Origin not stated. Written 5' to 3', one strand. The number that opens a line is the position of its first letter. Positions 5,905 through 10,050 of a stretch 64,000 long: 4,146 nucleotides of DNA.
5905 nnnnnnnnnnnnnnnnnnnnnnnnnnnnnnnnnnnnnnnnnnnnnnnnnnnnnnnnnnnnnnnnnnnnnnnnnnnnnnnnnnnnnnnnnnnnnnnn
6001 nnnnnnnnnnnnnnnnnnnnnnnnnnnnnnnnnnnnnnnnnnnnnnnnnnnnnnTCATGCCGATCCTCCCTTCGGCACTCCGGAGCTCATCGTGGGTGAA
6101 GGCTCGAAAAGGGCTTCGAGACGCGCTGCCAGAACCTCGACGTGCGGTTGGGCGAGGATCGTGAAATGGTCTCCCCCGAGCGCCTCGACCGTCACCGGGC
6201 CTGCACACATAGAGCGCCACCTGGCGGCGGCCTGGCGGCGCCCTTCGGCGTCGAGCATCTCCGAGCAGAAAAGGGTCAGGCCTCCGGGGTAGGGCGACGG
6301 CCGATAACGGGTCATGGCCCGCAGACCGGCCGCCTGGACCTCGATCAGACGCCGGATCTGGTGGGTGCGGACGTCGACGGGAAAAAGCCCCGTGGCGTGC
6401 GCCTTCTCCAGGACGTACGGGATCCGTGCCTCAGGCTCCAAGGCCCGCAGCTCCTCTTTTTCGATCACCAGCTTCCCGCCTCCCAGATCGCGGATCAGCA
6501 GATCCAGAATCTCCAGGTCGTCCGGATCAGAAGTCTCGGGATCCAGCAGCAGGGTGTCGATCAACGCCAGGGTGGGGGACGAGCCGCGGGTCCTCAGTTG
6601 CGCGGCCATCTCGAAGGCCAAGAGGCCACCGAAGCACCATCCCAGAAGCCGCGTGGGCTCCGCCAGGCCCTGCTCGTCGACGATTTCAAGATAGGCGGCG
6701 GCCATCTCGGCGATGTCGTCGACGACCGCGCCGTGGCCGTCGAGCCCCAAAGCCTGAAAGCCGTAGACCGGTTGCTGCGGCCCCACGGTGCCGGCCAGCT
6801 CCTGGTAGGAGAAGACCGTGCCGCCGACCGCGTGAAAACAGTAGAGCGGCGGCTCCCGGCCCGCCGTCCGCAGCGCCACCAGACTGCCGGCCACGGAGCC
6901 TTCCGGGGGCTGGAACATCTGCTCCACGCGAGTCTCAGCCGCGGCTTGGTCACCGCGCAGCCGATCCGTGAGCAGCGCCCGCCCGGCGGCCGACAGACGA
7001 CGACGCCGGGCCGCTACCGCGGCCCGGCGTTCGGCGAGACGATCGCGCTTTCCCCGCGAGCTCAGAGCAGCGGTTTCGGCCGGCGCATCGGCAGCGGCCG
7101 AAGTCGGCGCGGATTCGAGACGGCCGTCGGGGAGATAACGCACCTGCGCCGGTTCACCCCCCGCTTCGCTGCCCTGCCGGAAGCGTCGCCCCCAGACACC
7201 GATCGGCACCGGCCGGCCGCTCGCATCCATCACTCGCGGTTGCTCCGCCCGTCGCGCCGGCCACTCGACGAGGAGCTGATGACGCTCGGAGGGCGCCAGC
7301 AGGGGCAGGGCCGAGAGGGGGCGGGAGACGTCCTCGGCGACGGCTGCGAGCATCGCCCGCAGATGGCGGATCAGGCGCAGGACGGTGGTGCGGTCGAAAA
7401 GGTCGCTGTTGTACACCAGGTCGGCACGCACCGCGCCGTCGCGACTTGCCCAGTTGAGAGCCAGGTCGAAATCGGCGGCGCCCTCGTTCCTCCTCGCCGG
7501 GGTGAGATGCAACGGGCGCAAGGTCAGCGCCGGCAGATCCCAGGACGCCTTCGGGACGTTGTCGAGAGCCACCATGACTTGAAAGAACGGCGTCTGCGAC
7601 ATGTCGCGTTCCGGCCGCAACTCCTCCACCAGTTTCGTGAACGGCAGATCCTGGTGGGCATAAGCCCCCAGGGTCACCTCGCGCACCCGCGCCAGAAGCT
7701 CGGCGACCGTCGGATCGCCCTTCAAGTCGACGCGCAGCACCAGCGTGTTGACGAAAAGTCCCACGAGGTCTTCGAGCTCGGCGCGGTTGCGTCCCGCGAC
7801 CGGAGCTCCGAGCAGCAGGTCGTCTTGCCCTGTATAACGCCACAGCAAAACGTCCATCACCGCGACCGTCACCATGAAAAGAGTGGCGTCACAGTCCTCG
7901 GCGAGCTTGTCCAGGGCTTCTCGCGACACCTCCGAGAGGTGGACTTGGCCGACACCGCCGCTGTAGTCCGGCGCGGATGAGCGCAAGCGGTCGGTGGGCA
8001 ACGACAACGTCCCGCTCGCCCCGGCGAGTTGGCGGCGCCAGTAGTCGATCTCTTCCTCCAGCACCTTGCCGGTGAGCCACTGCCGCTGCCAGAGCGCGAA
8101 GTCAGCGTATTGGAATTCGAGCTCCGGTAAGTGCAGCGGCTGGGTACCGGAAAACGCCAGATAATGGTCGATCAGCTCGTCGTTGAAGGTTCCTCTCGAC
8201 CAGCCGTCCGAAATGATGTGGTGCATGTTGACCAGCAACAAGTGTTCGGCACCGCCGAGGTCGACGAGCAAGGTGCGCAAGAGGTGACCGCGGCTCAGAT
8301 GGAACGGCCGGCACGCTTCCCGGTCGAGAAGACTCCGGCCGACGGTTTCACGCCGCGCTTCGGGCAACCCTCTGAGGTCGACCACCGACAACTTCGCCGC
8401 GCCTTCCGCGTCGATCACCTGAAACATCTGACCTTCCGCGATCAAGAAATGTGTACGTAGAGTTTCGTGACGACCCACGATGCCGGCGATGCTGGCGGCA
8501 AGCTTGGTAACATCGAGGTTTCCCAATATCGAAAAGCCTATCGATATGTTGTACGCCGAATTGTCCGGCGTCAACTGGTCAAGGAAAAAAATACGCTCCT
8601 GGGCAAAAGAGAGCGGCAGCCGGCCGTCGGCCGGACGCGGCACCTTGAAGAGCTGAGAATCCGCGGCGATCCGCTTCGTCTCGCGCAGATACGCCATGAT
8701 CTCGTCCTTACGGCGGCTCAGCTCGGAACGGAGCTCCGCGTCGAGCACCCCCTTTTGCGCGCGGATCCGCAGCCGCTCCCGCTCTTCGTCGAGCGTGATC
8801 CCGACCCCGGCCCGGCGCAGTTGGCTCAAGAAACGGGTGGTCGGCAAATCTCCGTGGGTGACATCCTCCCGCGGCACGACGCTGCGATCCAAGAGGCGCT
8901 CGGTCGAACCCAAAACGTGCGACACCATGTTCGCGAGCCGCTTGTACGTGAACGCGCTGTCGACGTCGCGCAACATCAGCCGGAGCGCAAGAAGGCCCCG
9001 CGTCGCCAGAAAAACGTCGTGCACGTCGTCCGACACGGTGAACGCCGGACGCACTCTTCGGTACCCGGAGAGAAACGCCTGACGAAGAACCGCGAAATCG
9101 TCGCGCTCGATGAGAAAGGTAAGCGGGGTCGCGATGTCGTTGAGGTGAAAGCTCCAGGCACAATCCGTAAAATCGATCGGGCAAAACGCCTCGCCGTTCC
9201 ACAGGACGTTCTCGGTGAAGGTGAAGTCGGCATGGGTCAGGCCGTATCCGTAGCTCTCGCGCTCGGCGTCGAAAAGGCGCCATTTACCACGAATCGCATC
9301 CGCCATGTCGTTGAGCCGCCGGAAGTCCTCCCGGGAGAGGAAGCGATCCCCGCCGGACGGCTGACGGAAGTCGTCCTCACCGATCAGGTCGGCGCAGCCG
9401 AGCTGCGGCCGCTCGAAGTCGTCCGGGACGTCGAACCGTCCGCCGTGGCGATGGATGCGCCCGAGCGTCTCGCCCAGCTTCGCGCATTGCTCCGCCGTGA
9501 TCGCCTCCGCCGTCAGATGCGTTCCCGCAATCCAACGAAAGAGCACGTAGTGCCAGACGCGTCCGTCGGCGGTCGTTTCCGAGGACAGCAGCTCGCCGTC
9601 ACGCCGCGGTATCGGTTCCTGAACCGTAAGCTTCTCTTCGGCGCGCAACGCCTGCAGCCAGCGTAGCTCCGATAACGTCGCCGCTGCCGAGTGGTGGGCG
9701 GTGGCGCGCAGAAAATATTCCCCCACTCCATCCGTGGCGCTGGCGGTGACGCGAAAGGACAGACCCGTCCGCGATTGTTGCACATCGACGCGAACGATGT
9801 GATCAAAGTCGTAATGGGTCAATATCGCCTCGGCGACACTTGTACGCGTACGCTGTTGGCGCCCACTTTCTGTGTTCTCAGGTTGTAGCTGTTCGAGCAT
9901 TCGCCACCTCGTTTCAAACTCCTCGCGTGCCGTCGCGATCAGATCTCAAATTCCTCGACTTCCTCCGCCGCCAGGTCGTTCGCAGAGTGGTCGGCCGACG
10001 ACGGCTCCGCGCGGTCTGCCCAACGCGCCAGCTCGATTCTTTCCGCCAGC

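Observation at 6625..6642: Thioesterase nucleophile is cysteine (GWCFGG) instead of serine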

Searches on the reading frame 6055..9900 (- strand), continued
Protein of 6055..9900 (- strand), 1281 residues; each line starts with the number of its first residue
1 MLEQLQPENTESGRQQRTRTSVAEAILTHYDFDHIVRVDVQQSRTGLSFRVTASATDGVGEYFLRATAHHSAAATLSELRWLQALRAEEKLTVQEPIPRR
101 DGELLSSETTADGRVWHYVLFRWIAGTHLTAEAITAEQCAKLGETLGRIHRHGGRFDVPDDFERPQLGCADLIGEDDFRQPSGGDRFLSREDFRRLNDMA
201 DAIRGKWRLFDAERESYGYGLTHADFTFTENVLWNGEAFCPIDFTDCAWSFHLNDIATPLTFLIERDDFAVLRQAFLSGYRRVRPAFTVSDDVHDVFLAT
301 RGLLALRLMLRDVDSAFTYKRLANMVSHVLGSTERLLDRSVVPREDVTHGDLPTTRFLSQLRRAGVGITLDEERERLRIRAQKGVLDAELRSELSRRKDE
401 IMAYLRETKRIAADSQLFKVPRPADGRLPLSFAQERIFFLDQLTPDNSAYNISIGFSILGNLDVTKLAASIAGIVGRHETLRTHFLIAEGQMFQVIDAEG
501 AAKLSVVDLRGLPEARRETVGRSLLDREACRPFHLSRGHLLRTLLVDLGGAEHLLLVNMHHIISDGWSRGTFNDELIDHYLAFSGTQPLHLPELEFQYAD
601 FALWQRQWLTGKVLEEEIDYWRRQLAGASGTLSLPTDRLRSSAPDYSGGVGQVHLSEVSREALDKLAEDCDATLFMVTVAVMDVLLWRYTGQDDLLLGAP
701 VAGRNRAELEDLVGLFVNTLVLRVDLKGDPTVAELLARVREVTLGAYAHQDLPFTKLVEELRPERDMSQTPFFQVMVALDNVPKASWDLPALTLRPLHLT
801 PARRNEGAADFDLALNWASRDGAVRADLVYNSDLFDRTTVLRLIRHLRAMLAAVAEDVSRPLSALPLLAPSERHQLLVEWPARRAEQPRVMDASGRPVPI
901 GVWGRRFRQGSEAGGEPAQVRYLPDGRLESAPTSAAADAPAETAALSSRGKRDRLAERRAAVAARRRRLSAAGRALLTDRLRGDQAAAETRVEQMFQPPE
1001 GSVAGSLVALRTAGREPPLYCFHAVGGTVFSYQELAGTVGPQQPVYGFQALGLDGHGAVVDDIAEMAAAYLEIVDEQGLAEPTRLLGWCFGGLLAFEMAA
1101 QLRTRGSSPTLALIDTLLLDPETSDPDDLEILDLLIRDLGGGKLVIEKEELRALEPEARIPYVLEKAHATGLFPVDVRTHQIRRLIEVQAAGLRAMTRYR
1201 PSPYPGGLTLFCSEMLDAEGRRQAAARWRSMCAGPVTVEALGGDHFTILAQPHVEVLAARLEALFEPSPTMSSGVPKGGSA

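Call 80: search_protein_families(library=pfam, proteins=[L013:14547-24302:+, L012:4992-14948:+], max_evalue=0.00001)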
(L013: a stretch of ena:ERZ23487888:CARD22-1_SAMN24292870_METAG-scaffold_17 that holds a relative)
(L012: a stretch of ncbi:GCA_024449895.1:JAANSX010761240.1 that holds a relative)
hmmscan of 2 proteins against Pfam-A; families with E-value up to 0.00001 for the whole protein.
L013:14547-24302:+ (3252 aa): 7 families
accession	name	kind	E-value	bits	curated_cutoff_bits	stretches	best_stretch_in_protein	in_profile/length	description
PF00668.25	Condensation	-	4.2e-300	995.3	30.6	3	1498-1941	5-454/456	Condensation domain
PF00501.34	AMP-binding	-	6.5e-213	707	29.9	3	891-1251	4-384/384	AMP-binding enzyme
PF00550.31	PP-binding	-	4.6e-35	120.1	20.8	2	1409-1472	2-67/67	Phosphopantetheine attachment site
PF01636.29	APH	-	5.9e-22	79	23.2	1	38-271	7-231/239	Phosphotransferase enzyme family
PF18563.6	TubC_N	-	3.7e-17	62.6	26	1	348-396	2-50/52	TubC N-terminal docking domain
PF13193.12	AMP-binding_C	-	7.2e-15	56.1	24.5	2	1310-1382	1-76/76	AMP-binding enzyme C-terminal domain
PF19974.5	TCAD9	-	1.1e-06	28.6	40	1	191-298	280-395/429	Ternary complex associated domain 9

L012:4992-14948:+ (3319 aa): 5 families
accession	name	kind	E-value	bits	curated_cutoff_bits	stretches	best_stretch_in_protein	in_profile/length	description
PF00668.25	Condensation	-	0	1100.5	30.6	3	441-885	4-455/456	Condensation domain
PF00501.34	AMP-binding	-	5.3e-222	736.9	29.9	3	1981-2332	1-384/384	AMP-binding enzyme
PF00550.31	PP-binding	-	3.3e-38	130.2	20.8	2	1426-1488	2-66/67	Phosphopantetheine attachment site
PF13193.12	AMP-binding_C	-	3.1e-25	89.3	24.5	2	1318-1398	1-76/76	AMP-binding enzyme C-terminal domain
PF18563.6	TubC_N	-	4.1e-16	59.2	26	1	372-421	3-52/52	TubC N-terminal docking domain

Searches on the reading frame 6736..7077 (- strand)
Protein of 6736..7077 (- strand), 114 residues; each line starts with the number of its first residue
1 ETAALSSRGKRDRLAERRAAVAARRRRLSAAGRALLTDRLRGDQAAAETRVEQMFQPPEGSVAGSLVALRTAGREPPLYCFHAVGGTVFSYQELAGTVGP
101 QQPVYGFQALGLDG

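Call 71: find_homologous_proteins(query=A4, max_evalue=0.00001)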
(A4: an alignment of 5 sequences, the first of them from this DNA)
Query A4 (5 sequences) (114 aa, profile of the alignment): 109 proteins with E <= 0.00001 among 8000 candidates.
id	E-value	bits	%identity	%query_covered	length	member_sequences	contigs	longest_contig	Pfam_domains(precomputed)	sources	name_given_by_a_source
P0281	9.5e-26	108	37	87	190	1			PF00975.27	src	-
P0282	4.9e-23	99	53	38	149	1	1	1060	PF00975.27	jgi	jgi:hypothetical protein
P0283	7.8e-22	95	45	76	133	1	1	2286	PF00975.27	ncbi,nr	ncbi:MAG TPA: thioesterase domain-containing protein, partial [Thermoanaerobaculia bacterium]|nr:thi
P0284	1.2e-21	95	41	75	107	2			-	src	-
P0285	1.5e-20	91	47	52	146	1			PF00550.32,PF00975.27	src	-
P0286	2.6e-20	90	48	49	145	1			PF00550.32,PF00975.27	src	-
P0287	4.2e-20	90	40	75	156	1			PF00550.32,PF00975.27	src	-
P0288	9.7e-20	89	51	43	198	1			PF00550.32,PF00975.27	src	-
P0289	1.1e-19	88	40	61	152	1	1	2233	PF00550.32,PF00561.27,PF00975.27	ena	-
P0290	2.1e-19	87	52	44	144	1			PF00975.27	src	-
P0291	3.2e-19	87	40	76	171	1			PF00975.27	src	-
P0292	7.2e-19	86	50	39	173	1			PF00975.27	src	-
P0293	1.2e-18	85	37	61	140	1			PF00550.32,PF00975.27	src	-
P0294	1.3e-18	85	46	54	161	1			PF00561.27,PF00975.27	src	-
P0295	1.8e-18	85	51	38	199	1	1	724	PF00550.32,PF00975.27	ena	-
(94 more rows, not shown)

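Call 89: find_related_loci(query=A4, collection=metagenome_contigs, flank=10000)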
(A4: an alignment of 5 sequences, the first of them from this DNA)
Query A4 (114 aa) in metagenome_contigs; peptide patterns used: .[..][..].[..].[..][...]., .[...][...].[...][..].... (x = any residue, [..] = any of these).
600 stretches matched a pattern (row limit reached: there are more); 543 encode a relative of the query (tblastn E <= 1e-3); the best 80 are kept; 80 distinct loci.
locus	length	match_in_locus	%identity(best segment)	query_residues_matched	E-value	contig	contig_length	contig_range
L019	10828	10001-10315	43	14-114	8e-19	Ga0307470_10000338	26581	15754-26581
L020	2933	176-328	61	64-114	2e-17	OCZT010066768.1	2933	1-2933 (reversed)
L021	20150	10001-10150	60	65-114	2e-16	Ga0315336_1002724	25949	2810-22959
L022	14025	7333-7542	46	45-114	4e-16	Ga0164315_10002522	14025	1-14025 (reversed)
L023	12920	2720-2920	48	44-114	5e-16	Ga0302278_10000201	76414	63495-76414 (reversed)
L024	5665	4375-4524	54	65-114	4e-16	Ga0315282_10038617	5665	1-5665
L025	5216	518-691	53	59-114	9e-16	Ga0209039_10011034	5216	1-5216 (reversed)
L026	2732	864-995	68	72-114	9e-16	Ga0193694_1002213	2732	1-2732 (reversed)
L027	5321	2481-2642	56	61-114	1e-15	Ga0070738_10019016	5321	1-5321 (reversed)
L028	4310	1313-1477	51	60-114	2e-15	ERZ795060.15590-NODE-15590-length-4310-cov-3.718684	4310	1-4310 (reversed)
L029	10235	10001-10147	57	65-113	2e-15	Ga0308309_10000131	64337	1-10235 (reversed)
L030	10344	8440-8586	57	66-114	2e-15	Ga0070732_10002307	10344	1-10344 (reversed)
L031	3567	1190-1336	57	66-114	1e-15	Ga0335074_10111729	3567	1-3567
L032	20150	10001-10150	56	65-114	2e-15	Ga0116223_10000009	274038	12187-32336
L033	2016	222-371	56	65-114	3e-15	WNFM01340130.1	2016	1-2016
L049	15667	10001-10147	59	66-114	8e-15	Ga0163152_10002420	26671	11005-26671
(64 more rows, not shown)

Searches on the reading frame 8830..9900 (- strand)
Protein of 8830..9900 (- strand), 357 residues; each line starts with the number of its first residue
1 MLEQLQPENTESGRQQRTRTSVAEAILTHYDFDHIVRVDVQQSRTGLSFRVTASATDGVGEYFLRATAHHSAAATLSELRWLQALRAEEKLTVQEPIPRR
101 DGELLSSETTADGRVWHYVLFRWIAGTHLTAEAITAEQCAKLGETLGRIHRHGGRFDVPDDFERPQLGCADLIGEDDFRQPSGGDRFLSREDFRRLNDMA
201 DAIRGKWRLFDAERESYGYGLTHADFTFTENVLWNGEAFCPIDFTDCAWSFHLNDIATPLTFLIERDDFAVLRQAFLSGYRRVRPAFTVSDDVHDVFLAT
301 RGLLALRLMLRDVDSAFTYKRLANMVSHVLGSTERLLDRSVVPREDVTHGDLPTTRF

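Call 79: search_protein_families(library=ncbifam, proteins=[window:8830-9900:-], max_evalue=0.001)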
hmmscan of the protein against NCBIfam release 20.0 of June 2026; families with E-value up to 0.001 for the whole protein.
window:8830-9900:- (357 aa): 5 families
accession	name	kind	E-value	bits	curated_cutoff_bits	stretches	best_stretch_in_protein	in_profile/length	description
NF003558.0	PRK05231.1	equivalog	3.5e-11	42.7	271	1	82-300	68-272/322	homoserine kinase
TIGR00938.1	thrB_alt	equivalog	4.5e-07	29.5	255.9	1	59-311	45-280/307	homoserine kinase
NF008738.0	PRK11768.1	equivalog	1.5e-05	24.6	194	1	70-283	63-257/327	serine/threonine protein kinase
NF004800.0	PRK06149.1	equivalog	0.00028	19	973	1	20-159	20-155/972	aminotransferase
TIGR03724.2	arch_bud32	equivalog_domain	0.00046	19.7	125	0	220-296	105-186/193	KEOPS complex kinase/ATPase Bud32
